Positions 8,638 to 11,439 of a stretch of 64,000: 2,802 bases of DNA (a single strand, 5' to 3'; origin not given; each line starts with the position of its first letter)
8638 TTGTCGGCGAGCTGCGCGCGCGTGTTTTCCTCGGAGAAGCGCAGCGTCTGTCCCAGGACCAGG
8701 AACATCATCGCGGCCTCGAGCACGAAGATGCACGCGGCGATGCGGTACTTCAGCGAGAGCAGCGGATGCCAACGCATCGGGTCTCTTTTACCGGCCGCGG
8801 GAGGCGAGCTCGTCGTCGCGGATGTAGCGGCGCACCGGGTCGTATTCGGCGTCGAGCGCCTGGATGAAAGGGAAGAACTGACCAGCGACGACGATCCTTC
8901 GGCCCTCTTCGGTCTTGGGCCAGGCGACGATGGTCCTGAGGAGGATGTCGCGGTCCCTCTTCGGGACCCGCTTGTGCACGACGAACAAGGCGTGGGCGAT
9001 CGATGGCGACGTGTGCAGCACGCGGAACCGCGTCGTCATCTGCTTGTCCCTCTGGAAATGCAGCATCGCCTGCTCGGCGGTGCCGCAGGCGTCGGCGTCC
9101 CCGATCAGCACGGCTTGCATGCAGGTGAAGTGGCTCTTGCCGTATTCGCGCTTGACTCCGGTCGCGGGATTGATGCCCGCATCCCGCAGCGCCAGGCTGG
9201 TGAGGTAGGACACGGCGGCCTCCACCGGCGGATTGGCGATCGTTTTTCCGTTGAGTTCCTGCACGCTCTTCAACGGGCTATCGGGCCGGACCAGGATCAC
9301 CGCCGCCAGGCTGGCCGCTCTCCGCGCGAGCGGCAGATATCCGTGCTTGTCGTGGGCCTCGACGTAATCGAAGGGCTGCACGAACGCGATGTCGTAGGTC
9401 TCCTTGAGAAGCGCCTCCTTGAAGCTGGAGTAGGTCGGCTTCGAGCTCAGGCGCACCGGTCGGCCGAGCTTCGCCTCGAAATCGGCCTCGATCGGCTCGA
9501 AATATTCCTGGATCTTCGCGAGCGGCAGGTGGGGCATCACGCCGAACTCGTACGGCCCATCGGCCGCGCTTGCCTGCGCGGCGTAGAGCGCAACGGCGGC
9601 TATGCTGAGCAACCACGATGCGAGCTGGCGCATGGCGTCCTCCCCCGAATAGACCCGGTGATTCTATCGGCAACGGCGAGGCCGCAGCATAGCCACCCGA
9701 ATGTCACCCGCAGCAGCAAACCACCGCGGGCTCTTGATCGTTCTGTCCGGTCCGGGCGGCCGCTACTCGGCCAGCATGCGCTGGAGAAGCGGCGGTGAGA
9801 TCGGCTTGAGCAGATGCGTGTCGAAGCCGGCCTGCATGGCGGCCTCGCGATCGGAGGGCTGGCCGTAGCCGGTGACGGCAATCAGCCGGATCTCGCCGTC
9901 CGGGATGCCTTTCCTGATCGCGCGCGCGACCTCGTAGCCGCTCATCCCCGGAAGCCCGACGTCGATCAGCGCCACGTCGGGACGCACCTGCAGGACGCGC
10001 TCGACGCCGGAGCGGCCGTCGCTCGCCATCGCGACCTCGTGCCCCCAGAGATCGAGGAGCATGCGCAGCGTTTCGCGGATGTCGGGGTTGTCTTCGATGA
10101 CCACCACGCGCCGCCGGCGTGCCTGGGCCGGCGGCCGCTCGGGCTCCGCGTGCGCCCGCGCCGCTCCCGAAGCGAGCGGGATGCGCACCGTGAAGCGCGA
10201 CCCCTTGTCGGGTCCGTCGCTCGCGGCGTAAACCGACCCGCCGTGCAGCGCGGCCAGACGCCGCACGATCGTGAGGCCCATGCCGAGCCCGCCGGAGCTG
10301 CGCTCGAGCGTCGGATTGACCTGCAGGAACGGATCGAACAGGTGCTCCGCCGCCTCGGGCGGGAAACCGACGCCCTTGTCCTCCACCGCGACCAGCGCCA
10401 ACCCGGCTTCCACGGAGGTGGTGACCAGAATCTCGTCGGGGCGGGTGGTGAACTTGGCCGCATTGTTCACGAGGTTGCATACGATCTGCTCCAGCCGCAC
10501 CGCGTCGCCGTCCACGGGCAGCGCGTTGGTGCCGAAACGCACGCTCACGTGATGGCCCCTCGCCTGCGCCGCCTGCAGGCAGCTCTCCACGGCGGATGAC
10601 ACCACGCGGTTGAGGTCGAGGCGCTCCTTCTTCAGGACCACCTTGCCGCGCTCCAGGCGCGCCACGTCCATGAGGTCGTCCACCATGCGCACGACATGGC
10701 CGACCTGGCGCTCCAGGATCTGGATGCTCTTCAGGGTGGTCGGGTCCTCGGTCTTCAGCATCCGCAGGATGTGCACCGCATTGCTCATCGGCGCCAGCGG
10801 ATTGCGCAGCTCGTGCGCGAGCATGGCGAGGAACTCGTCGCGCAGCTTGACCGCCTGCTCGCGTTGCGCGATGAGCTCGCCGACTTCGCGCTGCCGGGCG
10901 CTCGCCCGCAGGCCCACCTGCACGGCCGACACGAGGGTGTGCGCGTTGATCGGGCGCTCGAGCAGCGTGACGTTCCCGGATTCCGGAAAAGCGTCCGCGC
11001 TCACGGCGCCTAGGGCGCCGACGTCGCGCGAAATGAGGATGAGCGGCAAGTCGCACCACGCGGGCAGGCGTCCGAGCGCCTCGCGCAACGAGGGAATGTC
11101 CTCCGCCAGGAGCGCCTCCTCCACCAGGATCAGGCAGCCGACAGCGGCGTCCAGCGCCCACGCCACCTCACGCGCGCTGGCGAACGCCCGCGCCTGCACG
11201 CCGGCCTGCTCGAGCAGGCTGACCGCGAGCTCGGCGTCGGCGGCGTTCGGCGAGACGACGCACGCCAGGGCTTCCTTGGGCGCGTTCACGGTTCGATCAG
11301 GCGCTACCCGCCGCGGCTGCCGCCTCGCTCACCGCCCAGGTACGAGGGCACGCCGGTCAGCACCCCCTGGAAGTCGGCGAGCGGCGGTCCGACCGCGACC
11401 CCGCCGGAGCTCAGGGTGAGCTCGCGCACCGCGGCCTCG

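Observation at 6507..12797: KaiC-like ATPase heads a four-gene two-component operon with no KaiA or KaiB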

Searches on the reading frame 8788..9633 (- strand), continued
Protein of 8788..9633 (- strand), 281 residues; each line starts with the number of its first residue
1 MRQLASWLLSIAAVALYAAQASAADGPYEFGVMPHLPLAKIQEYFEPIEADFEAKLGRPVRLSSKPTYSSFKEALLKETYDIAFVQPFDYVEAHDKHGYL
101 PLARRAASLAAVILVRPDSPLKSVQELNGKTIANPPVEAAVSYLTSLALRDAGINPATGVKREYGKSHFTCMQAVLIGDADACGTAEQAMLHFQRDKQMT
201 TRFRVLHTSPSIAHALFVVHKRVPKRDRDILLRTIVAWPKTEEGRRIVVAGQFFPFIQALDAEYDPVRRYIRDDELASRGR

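Call 56: search_solved_structures(query=window:8788-9633:-, max_evalue=0.01, show_alignments=4)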
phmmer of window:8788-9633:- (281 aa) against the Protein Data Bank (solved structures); distinct sequences matched with E-value up to 0.01: 6.
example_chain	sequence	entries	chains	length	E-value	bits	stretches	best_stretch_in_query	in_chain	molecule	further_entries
6x8w_A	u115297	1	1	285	7.1e-09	38.9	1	25-269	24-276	ArrX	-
6x6b_A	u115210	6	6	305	1.1e-08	38.3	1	25-269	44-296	ArrX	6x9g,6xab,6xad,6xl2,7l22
5o2j_A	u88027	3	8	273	0.00011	25.2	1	33-207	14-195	Probable phosphite transport system-binding protein PtxB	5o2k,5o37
3p7i_A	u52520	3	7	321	0.00021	24.2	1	29-272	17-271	PhnD, subunit of alkylphosphonate ABC transporter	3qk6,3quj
5jvb_A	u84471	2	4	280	0.00069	22.5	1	33-188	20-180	Phosphonate ABC transporter, periplasmic phosphonate-binding protein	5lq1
3s4u_A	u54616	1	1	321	0.0035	20.2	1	29-271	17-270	PhnD, subunit of alkylphosphonate ABC transporter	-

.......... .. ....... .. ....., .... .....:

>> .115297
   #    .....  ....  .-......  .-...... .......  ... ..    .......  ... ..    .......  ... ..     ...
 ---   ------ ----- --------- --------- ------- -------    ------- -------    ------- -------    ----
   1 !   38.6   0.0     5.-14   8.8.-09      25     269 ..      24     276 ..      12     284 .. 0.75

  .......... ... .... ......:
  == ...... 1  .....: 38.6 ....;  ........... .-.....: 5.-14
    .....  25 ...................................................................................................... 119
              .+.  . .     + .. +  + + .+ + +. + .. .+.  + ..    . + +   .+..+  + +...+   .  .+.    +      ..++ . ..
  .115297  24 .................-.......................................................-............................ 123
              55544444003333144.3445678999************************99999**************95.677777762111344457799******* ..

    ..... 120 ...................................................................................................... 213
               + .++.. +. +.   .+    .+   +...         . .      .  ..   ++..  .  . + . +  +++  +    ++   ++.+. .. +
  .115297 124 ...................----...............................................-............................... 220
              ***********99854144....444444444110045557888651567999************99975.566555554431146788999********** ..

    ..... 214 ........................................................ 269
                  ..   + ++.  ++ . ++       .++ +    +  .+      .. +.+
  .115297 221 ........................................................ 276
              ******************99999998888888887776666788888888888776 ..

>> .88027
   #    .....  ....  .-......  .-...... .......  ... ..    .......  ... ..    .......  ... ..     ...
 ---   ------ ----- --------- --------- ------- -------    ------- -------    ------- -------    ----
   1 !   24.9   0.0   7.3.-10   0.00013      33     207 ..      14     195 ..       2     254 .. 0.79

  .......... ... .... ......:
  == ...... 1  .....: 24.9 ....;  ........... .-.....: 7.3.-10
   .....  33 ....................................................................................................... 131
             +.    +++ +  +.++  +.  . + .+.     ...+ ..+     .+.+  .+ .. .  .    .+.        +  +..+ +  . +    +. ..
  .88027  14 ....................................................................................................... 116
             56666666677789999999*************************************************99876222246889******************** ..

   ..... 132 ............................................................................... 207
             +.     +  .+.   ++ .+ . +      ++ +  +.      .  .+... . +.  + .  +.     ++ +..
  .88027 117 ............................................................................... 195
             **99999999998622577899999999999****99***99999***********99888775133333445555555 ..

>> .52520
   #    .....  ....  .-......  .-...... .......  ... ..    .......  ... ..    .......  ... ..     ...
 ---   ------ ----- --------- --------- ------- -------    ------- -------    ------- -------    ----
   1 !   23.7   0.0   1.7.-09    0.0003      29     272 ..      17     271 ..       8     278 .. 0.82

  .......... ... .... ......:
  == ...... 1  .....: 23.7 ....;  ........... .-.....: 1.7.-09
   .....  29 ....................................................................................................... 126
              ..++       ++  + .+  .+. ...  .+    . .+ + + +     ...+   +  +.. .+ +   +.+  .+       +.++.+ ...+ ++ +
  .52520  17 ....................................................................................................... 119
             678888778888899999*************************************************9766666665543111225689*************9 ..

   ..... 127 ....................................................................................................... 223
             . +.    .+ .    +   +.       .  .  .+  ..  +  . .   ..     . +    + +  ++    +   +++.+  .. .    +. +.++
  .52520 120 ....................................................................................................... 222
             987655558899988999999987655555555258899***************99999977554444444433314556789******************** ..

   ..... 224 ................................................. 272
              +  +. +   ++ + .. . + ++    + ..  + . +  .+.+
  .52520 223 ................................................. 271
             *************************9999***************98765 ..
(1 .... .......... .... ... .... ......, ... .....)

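Call 59: find_encoding_contigs(protein=P0233, flank=5000, max_places=2)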
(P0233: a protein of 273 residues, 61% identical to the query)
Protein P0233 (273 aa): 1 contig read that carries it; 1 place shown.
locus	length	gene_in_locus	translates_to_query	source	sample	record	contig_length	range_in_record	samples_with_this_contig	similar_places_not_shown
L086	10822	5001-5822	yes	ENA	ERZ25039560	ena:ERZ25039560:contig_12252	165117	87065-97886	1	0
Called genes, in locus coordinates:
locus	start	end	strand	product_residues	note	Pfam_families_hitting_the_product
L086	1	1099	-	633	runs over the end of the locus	PF01433:Peptidase_M1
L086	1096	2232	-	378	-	PF04187:Cofac_haem_bdg, PF13180:PDZ_2, PF17820:PDZ_6 (weak)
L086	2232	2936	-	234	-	PF01292:Ni_hydr_CYTB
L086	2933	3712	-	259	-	-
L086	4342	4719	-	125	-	-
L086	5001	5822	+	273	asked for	PF12974:Phosphonate-bd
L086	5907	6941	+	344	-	PF00672:HAMP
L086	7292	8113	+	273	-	PF00072:Response_reg, PF01627:Hpt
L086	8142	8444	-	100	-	-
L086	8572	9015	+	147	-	PF20701:HetE-N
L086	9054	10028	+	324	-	-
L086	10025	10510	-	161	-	PF13468:Glyoxalase_3 (faint), PF13669:Glyoxalase_4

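Call 60: find_encoding_contigs(protein=P0239, flank=5000, max_places=2)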
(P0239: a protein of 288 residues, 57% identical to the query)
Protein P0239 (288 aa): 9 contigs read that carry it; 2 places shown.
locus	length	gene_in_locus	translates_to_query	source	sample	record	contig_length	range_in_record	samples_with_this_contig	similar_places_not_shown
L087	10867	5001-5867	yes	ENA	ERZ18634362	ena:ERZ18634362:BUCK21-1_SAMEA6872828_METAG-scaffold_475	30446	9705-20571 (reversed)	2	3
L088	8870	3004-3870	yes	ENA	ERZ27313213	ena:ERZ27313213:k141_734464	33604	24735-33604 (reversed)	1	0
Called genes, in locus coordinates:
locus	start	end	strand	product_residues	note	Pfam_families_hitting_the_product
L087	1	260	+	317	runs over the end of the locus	-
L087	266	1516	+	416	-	PF02085:Cytochrom_CIII (faint), PF14522:Cytochrome_C7 (faint), PF14537:Cytochrom_c3_2 (faint)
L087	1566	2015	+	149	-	PF09086:DUF1924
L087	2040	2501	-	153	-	PF22769:DCD (weak), PF00692:dUTPase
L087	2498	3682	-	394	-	PF02441:Flavoprotein, PF04127:DFP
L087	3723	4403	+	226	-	PF20582:UPF0758_N, PF14520:HHH_5 (weak), PF04002:RadC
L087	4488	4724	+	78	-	PF00830:Ribosomal_L28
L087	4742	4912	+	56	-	PF00471:Ribosomal_L33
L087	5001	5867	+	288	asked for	PF12974:Phosphonate-bd, PF09084:NMT1 (faint)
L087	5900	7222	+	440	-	PF00672:HAMP, PF00990:GGDEF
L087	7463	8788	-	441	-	PF08448:PAS_4, PF00158:Sigma54_activat, PF14532:Sigma54_activ_2, PF25601:AAA_lid_14, PF02954:HTH_8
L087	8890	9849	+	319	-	PF03595:SLAC1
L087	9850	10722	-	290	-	PF05661:DUF808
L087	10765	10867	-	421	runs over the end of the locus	PF21088:MS_channel_1st (weak), PF00924:MS_channel_2nd, PF21082:MS_channel_3rd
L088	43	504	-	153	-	PF22769:DCD (weak), PF00692:dUTPase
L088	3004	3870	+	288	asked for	PF12974:Phosphonate-bd, PF09084:NMT1 (faint)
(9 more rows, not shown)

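Call 61: find_encoding_contigs(protein=P0214, flank=5000, max_places=2)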
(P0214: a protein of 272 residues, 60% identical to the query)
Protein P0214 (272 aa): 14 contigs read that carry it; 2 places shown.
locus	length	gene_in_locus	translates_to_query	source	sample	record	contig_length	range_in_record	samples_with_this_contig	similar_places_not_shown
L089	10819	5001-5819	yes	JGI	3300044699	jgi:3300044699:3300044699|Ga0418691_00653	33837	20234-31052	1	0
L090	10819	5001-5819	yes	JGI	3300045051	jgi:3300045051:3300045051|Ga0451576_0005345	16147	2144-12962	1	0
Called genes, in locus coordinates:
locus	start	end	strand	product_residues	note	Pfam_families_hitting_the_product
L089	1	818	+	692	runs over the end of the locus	PF00672:HAMP, PF00990:GGDEF, PF00563:EAL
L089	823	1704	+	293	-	PF12974:Phosphonate-bd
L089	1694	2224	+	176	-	-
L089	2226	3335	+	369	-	PF13442:Cytochrome_CBB3, PF00034:Cytochrom_C (weak)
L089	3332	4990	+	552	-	PF00916:Sulfate_transp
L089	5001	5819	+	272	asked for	PF12974:Phosphonate-bd, PF13531:SBP_bac_11 (weak)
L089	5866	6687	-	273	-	PF03401:TctC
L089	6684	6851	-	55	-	-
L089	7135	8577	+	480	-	PF03401:TctC, PF00561:Abhydrolase_1, PF12146:Hydrolase_4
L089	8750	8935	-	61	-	-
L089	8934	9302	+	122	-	PF00106:adh_short, PF13561:adh_short_C2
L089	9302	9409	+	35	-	-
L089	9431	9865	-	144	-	-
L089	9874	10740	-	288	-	PF02219:MTHFR (weak)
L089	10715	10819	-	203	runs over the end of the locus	-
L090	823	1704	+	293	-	PF12974:Phosphonate-bd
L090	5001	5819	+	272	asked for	PF12974:Phosphonate-bd, PF13531:SBP_bac_11 (weak)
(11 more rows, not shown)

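Call 62: find_encoding_contigs(protein=P0137, flank=5000, max_places=2)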
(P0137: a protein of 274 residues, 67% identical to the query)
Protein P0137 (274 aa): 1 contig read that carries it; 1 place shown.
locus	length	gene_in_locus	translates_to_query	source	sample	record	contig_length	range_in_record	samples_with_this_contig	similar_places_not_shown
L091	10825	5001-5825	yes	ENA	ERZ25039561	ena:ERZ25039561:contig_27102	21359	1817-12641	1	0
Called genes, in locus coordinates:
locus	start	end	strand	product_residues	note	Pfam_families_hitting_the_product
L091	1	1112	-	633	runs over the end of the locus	PF01433:Peptidase_M1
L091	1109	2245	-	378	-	PF04187:Cofac_haem_bdg, PF13180:PDZ_2, PF17820:PDZ_6 (weak)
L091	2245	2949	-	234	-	PF01292:Ni_hydr_CYTB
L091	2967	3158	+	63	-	-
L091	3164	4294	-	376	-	-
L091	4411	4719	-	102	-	-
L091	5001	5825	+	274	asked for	PF12974:Phosphonate-bd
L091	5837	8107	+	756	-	PF00672:HAMP, PF00512:HisKA, PF02518:HATPase_c, PF00072:Response_reg, PF01627:Hpt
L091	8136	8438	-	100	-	-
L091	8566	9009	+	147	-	PF20701:HetE-N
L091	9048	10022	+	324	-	-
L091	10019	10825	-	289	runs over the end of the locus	PF00903:Glyoxalase (weak), PF13468:Glyoxalase_3, PF13669:Glyoxalase_4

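Call 75: find_related_loci(query=A5, collection=metagenome_contigs, flank=8000)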
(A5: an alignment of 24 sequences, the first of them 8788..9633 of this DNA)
Query A5 (281 aa) in metagenome_contigs; peptide patterns used: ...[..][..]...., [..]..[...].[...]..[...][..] (x = any residue, [..] = any of these).
157 stretches matched a pattern; 64 encode a relative of the query (tblastn E <= 1e-3); 64 distinct loci.
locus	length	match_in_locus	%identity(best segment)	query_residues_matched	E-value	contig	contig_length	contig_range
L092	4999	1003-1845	100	1-281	0e+0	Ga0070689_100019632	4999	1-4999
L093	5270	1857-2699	100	1-281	0e+0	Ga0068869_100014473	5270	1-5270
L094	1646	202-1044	85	1-281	1e-176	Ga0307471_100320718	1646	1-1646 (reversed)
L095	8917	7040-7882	85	1-281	1e-157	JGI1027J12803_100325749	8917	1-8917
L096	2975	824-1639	68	1-272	2e-131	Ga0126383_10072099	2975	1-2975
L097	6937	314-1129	67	1-272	7e-125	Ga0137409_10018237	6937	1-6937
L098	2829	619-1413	65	8-272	2e-118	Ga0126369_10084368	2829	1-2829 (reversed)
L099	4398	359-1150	64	13-275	7e-114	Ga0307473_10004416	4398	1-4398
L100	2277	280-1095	61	1-272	2e-118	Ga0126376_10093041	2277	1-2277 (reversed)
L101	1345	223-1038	62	1-272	7e-122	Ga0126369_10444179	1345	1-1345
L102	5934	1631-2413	61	13-273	5e-112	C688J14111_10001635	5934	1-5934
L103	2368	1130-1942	61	2-272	6e-117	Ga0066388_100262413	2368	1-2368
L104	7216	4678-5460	61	13-273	2e-110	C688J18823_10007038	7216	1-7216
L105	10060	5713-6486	62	19-275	3e-110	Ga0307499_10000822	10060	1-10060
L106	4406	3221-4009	60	13-275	5e-111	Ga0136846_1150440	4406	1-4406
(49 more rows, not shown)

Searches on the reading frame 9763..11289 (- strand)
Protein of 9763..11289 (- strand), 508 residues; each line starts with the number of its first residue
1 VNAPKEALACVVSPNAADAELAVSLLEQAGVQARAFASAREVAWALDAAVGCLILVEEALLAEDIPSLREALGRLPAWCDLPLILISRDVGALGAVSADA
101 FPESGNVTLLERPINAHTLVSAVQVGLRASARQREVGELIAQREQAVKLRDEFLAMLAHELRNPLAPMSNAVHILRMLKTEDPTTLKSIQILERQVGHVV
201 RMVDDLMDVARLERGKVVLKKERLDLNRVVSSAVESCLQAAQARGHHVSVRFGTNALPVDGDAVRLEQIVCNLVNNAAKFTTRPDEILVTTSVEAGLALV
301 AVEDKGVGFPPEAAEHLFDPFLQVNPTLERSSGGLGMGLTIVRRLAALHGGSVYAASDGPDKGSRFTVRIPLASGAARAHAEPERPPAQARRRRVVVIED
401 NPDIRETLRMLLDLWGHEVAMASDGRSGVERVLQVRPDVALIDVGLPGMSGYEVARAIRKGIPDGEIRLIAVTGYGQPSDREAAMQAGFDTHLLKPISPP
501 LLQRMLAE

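Call 4: search_protein_families(library=pfam, proteins=[window:9763-11289:-], max_evalue=0.01)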
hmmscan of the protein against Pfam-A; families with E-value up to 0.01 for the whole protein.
window:9763-11289:- (508 aa): 3 families
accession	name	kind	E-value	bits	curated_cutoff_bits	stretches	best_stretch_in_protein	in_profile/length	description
PF02518.31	HATPase_c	-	3.1e-26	92.4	26.4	1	261-373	1-110/111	Histidine kinase-, DNA gyrase B-, and HSP90-like ATPase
PF00072.30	Response_reg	-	7.4e-23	81.3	30.2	1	395-506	1-110/111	Response regulator receiver domain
PF00512.31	HisKA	-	3.3e-14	53.1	26.9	1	150-215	2-66/66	His Kinase A (phospho-acceptor) domain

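Call 5: search_protein_families(library=ncbifam, proteins=[window:9763-11289:-], max_evalue=0.01)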
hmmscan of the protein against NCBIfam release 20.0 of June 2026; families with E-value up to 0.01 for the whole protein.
window:9763-11289:- (508 aa): 152 families (the best 25 are shown)
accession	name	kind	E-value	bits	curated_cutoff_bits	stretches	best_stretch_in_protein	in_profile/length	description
TIGR02956.1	TMAO_torS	equivalog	4.9e-59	200.3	676.5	1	142-507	456-817/967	TMAO reductase system sensor histidine kinase/response regulator TorS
NF041947.1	LuxQ_Vibrio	equivalog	6.5e-53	179.8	1200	1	142-504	464-833/843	quorum-sensing autoinducer 2 sensor kinase/phosphatase LuxQ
NF008318.0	PRK11107.1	equivalog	2.9e-47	161.3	890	2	144-409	287-553/920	two-component sensor histidine kinase BarA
NF008302.0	PRK11091.1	equivalog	1e-46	159.5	838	1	143-507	276-640/779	aerobic respiration two-component sensor histidine kinase ArcB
NF047465.1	hybrid_HK_LvrA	exception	1.5e-46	158.8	1200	2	130-374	182-424/819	hybrid histidine kinase/response regulator LvrA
NF038297.2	hybrid_HK_HrmK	equivalog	1.8e-46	159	725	1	136-507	221-605/607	hybrid histidine kinase/response regulator HrmK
NF011874.0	PRK15347.1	equivalog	6.3e-45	153.6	852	2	131-374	379-616/921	two component system sensor kinase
NF008099.0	PRK10841.1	equivalog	9e-45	152.8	920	2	135-376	455-694/949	two-component system sensor histidine kinase RcsC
NF041832.1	near_NosP_CTERM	subfamily_domain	3.3e-43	148.2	400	1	144-507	1-367/370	NahK/ErcS family hybrid sensor histidine kinase/response regulator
NF041880.1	EPS_EpsF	equivalog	8.5e-43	146.6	900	2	146-371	270-492/492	response regulator EpsF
TIGR02966.1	phoR_proteo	equivalog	5.4e-41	140.7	334.2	1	140-370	104-333/333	phosphate regulon sensor histidine kinase PhoR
NF040691.1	MtrAB_MtrB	equivalog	1.8e-40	139.4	450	1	138-376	259-496/507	MtrAB system histidine kinase MtrB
NF046044.1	PnpS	equivalog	5.9e-40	137.5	400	1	142-371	162-390/390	two-component system histidine kinase PnpS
NF047874.1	MASE3_PAS_HK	subfamily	6.8e-39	134.2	560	1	127-374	375-627/655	MASE3 domain-containing sensor histidine kinase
NF041735.1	hist_kin_RppB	equivalog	4.6e-38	131.1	400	1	151-371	217-438/438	two-component system sensor histidine kinase RppB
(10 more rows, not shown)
